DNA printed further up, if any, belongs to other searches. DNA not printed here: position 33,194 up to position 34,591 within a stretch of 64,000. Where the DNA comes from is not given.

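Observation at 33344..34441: PurA-family protein with Ser replacing both the catalytic Asp and His (PurZ-like signature)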

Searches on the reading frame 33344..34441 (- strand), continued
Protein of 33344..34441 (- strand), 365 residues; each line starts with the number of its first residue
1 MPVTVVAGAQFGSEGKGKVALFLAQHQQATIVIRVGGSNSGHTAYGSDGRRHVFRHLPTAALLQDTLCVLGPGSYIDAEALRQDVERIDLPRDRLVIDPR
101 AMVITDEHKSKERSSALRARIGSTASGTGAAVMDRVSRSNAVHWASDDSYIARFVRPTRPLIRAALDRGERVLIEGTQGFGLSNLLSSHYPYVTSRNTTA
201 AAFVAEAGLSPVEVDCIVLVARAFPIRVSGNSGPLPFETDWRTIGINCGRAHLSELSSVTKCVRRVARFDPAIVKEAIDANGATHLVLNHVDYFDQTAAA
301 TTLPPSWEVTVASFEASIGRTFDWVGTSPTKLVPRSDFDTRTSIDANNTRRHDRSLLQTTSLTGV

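Call 97: fold_search(model_id=the predicted structure, library=pdb)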
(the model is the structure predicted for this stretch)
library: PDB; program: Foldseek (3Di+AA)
matches with E <= 10: 1145; with E <= 0.001: 55
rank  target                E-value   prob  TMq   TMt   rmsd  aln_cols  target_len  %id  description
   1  5k7x_A                1.1e-29  1.00  0.82  0.89   2.8       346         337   33  Fully ligated Adenylosuccinate Synthetase from Pyrococcus horikoshii OT3 with GTP, IMP and Hadacidin (released 2016-12-07)
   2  2d7u                  2.2e-29  1.00  0.78  0.89   3.0       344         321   32  Crystal structure of hypothetical adenylosuccinate synthetase, PH0438 from Pyrococcus horikoshii OT3 (released 2006-05-29)
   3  7vf6_A                1.3e-27  1.00  0.81  0.80   3.1       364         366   34  The crystal structure of PurZ0 (released 2023-05-24)
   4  6fko_A                8.8e-26  1.00  0.79  0.83   2.9       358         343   31  Deoxyguanylosuccinate synthase (DgsS) quaternary structure with ATP, dGMP, hadacidin at 2.1 Angstrom resolution (released 2019-06-26)
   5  6tnh_A                1.4e-25  1.00  0.79  0.83   2.9       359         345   30  Deoxyguanylosuccinate synthase (DgsS) quaternary structure with AMPPcP, dGMP, Asp, Magnesium at 2.21 Angstrom resoluti (released 2020-12-16)
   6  6tnh_B                2.1e-25  1.00  0.79  0.83   2.9       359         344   30  Deoxyguanylosuccinate synthase (DgsS) quaternary structure with AMPPcP, dGMP, Asp, Magnesium at 2.21 Angstrom resoluti (released 2020-12-16)
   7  6fm1_A                2.5e-25  1.00  0.79  0.84   2.9       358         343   31  Deoxyguanylosuccinate synthase (DgsS) quaternary structure with ATPanddGMP at 2.3 Angstrom resolution (released 2019-06-12)
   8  1cg1                  2.5e-24  1.00  0.78  0.67   7.7       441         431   24  STRUCTURE OF THE MUTANT (K16Q) OF ADENYLOSUCCINATE SYNTHETASE FROM E. COLI COMPLEXED WITH HADACIDIN, GDP, 6-PHOSPHORYL-I (released 1999-06-17)
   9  6zxq                  3.2e-24  1.00  0.77  0.69   6.9       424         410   23  Adenylosuccinate Synthetase from H. pylori in complex with HDA, GDP, IMO, Mg (released 2021-08-11)
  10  9f17_A                3.4e-24  1.00  0.78  0.69   6.9       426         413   23  Crystal structure of N term His-tag Adenylosuccinate synthetase from Helicobacter pylori (released 2024-09-04)
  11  7odx                  5.5e-24  1.00  0.76  0.79   3.2       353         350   27  Cyanophage S-2L Succinoaminodeoxyadenylate synthetase (PurZ) bound to dGMP and dATP as an energy donor (released 2021-09-01)
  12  8qwa                  1.3e-23  1.00  0.77  0.69   5.6       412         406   23  Adenylosuccinate Synthetase from H. pylori in complex with PLP and IMP (released 2024-09-04)
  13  1cg4                  1.5e-23  1.00  0.78  0.66   7.9       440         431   24  STRUCTURE OF THE MUTANT (R303L) OF ADENYLOSUCCINATE SYNTHETASE FROM E. COLI COMPLEXED WITH, GDP, 6-PHOSPHORYL-IMP, AND M (released 1999-06-17)
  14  1dj3_A                1.9e-23  1.00  0.78  0.66   3.5       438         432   20  STRUCTURES OF ADENYLOSUCCINATE SYNTHETASE FROM TRITICUM AESTIVUM AND ARABIDOPSIS THALIANA (released 2000-03-24)
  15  5i33_A                1.9e-23  1.00  0.74  0.70   5.0       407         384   25  Unligated adenylosuccinate synthetase from Cryptococcus neoformans (released 2016-08-24)
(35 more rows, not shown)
